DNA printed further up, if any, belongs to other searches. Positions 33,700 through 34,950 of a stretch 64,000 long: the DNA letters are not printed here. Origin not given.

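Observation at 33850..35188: TPR-like lipoprotein and a cysteine-less YidD-like protein translationally coupled to the secretin: a candidate pilotin/assembly module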

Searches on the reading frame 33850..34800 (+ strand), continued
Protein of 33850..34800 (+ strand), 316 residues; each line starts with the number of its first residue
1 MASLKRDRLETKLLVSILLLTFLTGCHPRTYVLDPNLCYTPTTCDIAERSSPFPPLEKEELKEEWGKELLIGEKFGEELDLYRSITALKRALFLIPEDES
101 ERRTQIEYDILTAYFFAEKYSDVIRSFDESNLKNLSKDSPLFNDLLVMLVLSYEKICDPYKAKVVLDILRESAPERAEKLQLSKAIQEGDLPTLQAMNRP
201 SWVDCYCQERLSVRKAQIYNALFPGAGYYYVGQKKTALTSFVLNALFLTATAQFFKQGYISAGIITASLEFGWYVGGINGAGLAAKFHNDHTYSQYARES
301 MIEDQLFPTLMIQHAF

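Call 41: search_solved_structures(query=A1, max_evalue=10)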
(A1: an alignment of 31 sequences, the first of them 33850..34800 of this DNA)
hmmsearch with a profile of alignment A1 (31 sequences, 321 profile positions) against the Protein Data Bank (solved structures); distinct sequences matched with E-value up to 10: 24.
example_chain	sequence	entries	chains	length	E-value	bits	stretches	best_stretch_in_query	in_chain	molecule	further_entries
9qhc_A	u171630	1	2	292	3.4e-05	26.3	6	68-127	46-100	Engineered tetratricopeptide repeat protein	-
8bu0_A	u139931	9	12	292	3.7e-05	26.2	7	68-127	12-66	Consensus tetratricopeptide repeat protein | Crystal structure of an 8-repeat consensus TPR superhelix with Zinc. | Monomer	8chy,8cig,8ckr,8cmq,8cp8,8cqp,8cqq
2fo7_A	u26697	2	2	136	0.0029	20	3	68-126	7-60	SYNTHETIC CONSENSUS TPR PROTEIN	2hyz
8ch0_A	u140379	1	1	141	0.0066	18.8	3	68-127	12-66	Consensus tetratricopeptide repeat protein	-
6vfh_A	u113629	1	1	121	0.03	16.7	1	67-143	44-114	T33_dn10A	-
3kd7_A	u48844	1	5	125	0.042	16.2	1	68-127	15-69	CTPR390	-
2wqh_A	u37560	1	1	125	0.066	15.5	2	68-127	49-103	CTPR3Y3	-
1ltb_A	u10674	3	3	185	0.086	15.2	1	190-300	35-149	HEAT-LABILE ENTEROTOXIN, SUBUNIT A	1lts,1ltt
1lta_A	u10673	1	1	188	0.089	15.1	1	190-300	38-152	HEAT-LABILE ENTEROTOXIN, SUBUNIT A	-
1lti_A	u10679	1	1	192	0.095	15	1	190-300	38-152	HEAT LABILE ENTEROTOXIN TYPE I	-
1ltg_A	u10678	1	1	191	0.096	15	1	191-300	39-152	HEAT-LABILE ENTEROTOXIN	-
2avp_A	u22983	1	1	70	0.097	15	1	68-126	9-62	synthetic consensus TPR protein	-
1na0_A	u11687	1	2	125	0.12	14.7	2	67-127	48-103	designed protein CTPR3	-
1na3_A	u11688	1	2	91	0.13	14.5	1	67-127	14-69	designed protein CTPR2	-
1lt4_A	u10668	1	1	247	0.15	14.4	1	191-300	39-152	HEAT-LABILE ENTEROTOXIN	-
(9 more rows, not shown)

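Call 49: find_encoding_contigs(protein=P0383, flank=8000, max_places=2)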
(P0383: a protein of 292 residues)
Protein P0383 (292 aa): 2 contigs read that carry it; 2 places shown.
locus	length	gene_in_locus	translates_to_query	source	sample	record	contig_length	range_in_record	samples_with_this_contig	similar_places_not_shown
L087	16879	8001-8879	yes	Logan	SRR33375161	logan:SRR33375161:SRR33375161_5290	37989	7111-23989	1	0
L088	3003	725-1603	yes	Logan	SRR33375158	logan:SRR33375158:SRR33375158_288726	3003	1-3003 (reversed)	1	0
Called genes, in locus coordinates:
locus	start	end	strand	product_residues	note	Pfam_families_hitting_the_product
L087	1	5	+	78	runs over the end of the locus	PF17376:DUF5398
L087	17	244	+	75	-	-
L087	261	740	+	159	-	-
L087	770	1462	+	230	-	-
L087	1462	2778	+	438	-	PF02874:ATP-synt_ab_N (weak), PF00006:ATP-synt_ab, PF18269:T3SS_ATPase_C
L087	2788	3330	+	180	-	PF02050:FliJ (weak), PF16789:YscO-like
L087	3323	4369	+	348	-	-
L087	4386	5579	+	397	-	PF28396:SepQ_C (weak), PF01052:FliMN_C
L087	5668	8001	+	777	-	PF21305:type_II_gspD_N0 (weak), PF03958:Secretin_N, PF00263:Secretin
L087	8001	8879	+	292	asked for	-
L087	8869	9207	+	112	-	PF01809:YidD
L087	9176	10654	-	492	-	PF01370:Epimerase, PF05368:NmrA, PF13460:NAD_binding_10, PF11066:DUF2867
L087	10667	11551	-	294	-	PF11004:Kdo_hydroxy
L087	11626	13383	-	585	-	PF00916:Sulfate_transp, PF01740:STAS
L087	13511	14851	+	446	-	PF00009:GTP_EFTU, PF01926:MMR_HSR1, PF02421:FeoB_N, PF00009:GTP_EFTU, PF00350:Dynamin_N (weak), PF01926:MMR_HSR1, PF02421:FeoB_N, PF14714:KH_dom-like, +6 more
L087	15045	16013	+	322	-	-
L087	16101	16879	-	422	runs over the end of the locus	PF00924:MS_channel_2nd, PF21082:MS_channel_3rd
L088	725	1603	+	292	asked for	-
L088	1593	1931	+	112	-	PF01809:YidD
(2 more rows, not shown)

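Call 52: find_homologous_proteins(query=A4, max_evalue=0.001)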
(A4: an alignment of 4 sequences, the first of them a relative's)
Query A4 (4 sequences) (292 aa, profile of the alignment): 429 proteins with E <= 0.001 among 7201 candidates; the best 120 are listed.
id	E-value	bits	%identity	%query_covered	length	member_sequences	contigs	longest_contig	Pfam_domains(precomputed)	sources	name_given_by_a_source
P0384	5.3e-129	448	32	97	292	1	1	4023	-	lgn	-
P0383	1.8e-128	446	100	100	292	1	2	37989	-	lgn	-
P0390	5.8e-71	257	37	85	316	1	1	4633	-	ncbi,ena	-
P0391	2.2e-70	256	34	90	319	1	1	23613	-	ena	-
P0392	3.7e-70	255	36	87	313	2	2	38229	-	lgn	-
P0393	1.2e-69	253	35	88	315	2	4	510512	-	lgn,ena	-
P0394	2.4e-69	252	35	88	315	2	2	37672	-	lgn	-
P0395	4.4e-69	251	34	87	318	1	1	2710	-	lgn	-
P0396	7.6e-69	251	35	85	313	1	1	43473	-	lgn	-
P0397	7.9e-69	250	36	85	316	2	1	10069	-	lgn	-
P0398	8.0e-69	250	37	84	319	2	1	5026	-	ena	-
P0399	9.0e-69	250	34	88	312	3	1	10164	-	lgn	-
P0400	1.3e-68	250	34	88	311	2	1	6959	-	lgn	-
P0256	2.4e-68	249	33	88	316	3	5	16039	-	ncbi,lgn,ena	-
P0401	2.5e-68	249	34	88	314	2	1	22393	-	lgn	-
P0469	2.1e-64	236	33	88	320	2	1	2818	-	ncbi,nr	ncbi:MAG: tetratricopeptide repeat protein [Verrucomicrobia bacterium]|nr:tetratricopeptide repeat p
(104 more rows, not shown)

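Call 64: find_encoding_contigs(protein=P0372, flank=6000, max_places=1)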
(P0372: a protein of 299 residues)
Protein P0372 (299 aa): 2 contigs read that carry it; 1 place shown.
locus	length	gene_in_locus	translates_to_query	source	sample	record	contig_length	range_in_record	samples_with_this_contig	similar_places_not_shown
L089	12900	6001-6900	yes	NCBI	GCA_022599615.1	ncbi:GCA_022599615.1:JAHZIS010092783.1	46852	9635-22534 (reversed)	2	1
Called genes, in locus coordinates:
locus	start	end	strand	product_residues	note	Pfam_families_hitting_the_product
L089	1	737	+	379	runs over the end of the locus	-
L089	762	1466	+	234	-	-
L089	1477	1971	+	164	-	PF28396:SepQ_C, PF01052:FliMN_C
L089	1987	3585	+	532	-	PF00069:Pkinase, PF07714:PK_Tyr_Ser-Thr, PF01636:APH (faint), PF03109:ABC1 (weak)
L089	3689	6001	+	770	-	PF21305:type_II_gspD_N0, PF03958:Secretin_N, PF00263:Secretin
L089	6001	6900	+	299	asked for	-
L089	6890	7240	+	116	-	PF01809:YidD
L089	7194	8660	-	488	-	PF01370:Epimerase, PF05368:NmrA, PF13460:NAD_binding_10, PF11066:DUF2867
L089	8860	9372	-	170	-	-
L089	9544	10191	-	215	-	-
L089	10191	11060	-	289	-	PF11004:Kdo_hydroxy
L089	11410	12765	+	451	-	PF00071:Ras (faint), PF01926:MMR_HSR1, PF02421:FeoB_N, PF00009:GTP_EFTU, PF00350:Dynamin_N (weak), PF01926:MMR_HSR1, PF02421:FeoB_N, PF14714:KH_dom-like, +8 more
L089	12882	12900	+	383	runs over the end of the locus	PF13173:AAA_14, PF13635:DUF4143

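Call 65: find_encoding_contigs(protein=P0380, flank=6000, max_places=1)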
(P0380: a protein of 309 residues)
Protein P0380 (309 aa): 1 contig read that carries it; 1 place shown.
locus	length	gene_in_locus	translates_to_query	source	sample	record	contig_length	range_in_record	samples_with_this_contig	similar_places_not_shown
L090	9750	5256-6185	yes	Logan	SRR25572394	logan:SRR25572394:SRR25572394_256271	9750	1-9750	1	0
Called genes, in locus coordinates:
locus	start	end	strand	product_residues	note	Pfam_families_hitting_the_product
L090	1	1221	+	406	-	?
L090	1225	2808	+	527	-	PF00069:Pkinase, PF07714:PK_Tyr_Ser-Thr, PF01636:APH (faint), PF03109:ABC1 (weak)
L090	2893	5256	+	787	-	PF21305:type_II_gspD_N0, PF03958:Secretin_N, PF00263:Secretin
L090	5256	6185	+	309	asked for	-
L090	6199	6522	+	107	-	PF01809:YidD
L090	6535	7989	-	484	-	PF01370:Epimerase, PF05368:NmrA, PF13460:NAD_binding_10, PF11066:DUF2867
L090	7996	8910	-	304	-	PF11004:Kdo_hydroxy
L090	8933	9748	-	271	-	?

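Call 66: find_encoding_contigs(protein=P0384, flank=6000, max_places=1)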
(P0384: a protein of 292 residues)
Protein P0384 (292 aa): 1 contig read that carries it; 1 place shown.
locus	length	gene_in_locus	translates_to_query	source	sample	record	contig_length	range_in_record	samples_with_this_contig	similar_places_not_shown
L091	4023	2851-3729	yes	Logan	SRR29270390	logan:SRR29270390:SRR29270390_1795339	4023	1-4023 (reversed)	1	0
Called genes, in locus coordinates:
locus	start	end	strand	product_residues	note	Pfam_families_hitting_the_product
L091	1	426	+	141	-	?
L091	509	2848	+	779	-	PF21305:type_II_gspD_N0, PF03958:Secretin_N, PF00263:Secretin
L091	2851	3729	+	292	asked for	-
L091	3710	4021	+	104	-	?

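Call 79: search_protein_families(library=pfam, alignment_id=A1, max_evalue=1)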
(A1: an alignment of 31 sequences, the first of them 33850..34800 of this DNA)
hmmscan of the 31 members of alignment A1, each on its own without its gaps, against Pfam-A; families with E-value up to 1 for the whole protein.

A. member 1, window:33850-34800:+ (316 aa): 0 families

B. families by the number of members that match (of 31 scanned): 29 families (the first 25 are shown)
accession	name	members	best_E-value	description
PF00515.34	TPR_1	14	2.3e-05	Tetratricopeptide repeat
PF07719.23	TPR_2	14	0.00017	Tetratricopeptide repeat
PF14559.12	TPR_19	8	1.4e-05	Tetratricopeptide repeat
PF13174.12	TPR_6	7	0.0007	Tetratricopeptide repeat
PF08139.17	LPAM_1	4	0.0023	Prokaryotic membrane lipoprotein lipid attachment site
PF12895.13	ANAPC3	4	0.03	Anaphase-promoting complex, cyclosome, subunit 3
PF18935.5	DUF5683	3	0.0035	Family of unknown function (DUF5683)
PF13432.12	TPR_16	2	0.0043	Tetratricopeptide repeat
PF13181.12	TPR_8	2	0.0074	Tetratricopeptide repeat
PF01535.26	PPR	2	0.031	PPR repeat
PF13424.12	TPR_12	2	0.043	Tetratricopeptide repeat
PF07720.18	TPR_3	2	0.054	Tetratricopeptide repeat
PF17004.11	SRP_TPR_like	1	0.00034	Putative TPR-like repeat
PF14929.12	TAF1_subA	1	0.024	TAF RNA Polymerase I subunit A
PF14649.11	Spatacsin_C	1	0.063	Spatacsin C-terminus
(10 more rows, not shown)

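Call 80: search_protein_families(library=pfam, proteins=[P0383, P0384, P0380, P0372, L087:8869-9207:+, L089:6890-7240:+, L091:3710-4021:+], max_evalue=1)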
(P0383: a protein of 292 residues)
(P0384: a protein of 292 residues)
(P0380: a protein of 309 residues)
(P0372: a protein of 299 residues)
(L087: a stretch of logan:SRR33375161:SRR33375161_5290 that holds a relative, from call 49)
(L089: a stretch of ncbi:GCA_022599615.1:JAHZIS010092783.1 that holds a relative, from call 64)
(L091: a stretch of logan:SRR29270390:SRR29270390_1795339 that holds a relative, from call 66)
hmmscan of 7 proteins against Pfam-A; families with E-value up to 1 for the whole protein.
P0383 (292 aa): 3 families
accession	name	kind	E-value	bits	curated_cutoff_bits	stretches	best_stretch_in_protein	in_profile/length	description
PF23300.3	HEAT_Nup120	-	0.0034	17.7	29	0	85-149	97-162/170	Nucleoporin Nup120, HEAT repeats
PF17448.7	YqaH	-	0.048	14.4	31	1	61-127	13-76/88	Uncharacterized YqaH-like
PF18935.5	DUF5683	-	0.16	12.4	26.7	1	188-210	3-25/151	Family of unknown function (DUF5683)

P0384 (292 aa): 2 families
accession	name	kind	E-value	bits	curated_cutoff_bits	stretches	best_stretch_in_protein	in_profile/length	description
PF18935.5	DUF5683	-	0.033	14.6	26.7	1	188-210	3-25/151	Family of unknown function (DUF5683)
PF07719.23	TPR_2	-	0.2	12.3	27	0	39-65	6-32/34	Tetratricopeptide repeat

P0380 (309 aa): 10 families
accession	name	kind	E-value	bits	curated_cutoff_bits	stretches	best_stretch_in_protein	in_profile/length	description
PF14559.12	TPR_19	-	0.0035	18.1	25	1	101-168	3-66/68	Tetratricopeptide repeat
PF07719.23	TPR_2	-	0.004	17.6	27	0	97-114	9-26/34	Tetratricopeptide repeat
PF13174.12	TPR_6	-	0.0054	17.7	26.3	0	136-159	8-31/33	Tetratricopeptide repeat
PF25058.1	ARM_TT21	-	0.011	16.2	27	1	48-165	24-131/155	Tetratricopeptide repeat protein 21 ARM repeat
PF13428.12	TPR_14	-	0.013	16.6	23.5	0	129-162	2-35/44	Tetratricopeptide repeat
PF23300.3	HEAT_Nup120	-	0.035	14.4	29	1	47-127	23-103/170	Nucleoporin Nup120, HEAT repeats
PF13432.12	TPR_16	-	0.038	14.9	32.7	0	54-84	35-65/65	Tetratricopeptide repeat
PF23241.1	HAT_PRP39_C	-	0.046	14.2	33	1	91-166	56-131/139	PRP39 C-terminal HAT repeat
PF23914.1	TPR_CcmH_CycH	-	0.092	13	42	1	57-158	57-151/158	Cytochrome c-type biogenesis protein H TPR domain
PF13374.12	TPR_10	-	0.22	12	27.5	1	98-115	11-28/42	Tetratricopeptide repeat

P0372 (299 aa): 3 families
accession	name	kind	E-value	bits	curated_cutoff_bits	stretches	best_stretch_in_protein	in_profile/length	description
PF00515.34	TPR_1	-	0.0015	18.7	27.8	1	44-71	5-32/34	Tetratricopeptide repeat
PF07719.23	TPR_2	-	0.0031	18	27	1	44-71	5-32/34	Tetratricopeptide repeat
PF13174.12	TPR_6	-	0.096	13.8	26.3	0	44-66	4-26/33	Tetratricopeptide repeat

L087:8869-9207:+ (112 aa): 2 families
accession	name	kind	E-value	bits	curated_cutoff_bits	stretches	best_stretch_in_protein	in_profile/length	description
PF01809.23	YidD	-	2.3e-19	69.3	27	1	35-89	4-58/67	Putative membrane protein insertion efficiency factor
PF21740.2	DUF6866_C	-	0.18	12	27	1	65-97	21-53/182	Family of unknown function (DUF6866) C-terminal domain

L089:6890-7240:+ (116 aa): 1 family
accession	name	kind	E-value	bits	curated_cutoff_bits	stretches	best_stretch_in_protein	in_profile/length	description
PF01809.23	YidD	-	9.9e-18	64.1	27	1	33-88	3-58/67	Putative membrane protein insertion efficiency factor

L091:3710-4021:+ (104 aa): 2 families
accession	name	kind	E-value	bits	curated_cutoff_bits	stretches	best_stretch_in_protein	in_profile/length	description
PF01809.23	YidD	-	1.8e-19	69.7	27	1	33-89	2-58/67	Putative membrane protein insertion efficiency factor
PF06692.16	MNSV_P7B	-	0.036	14.5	22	1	33-65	19-51/61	Melon necrotic spot virus P7B protein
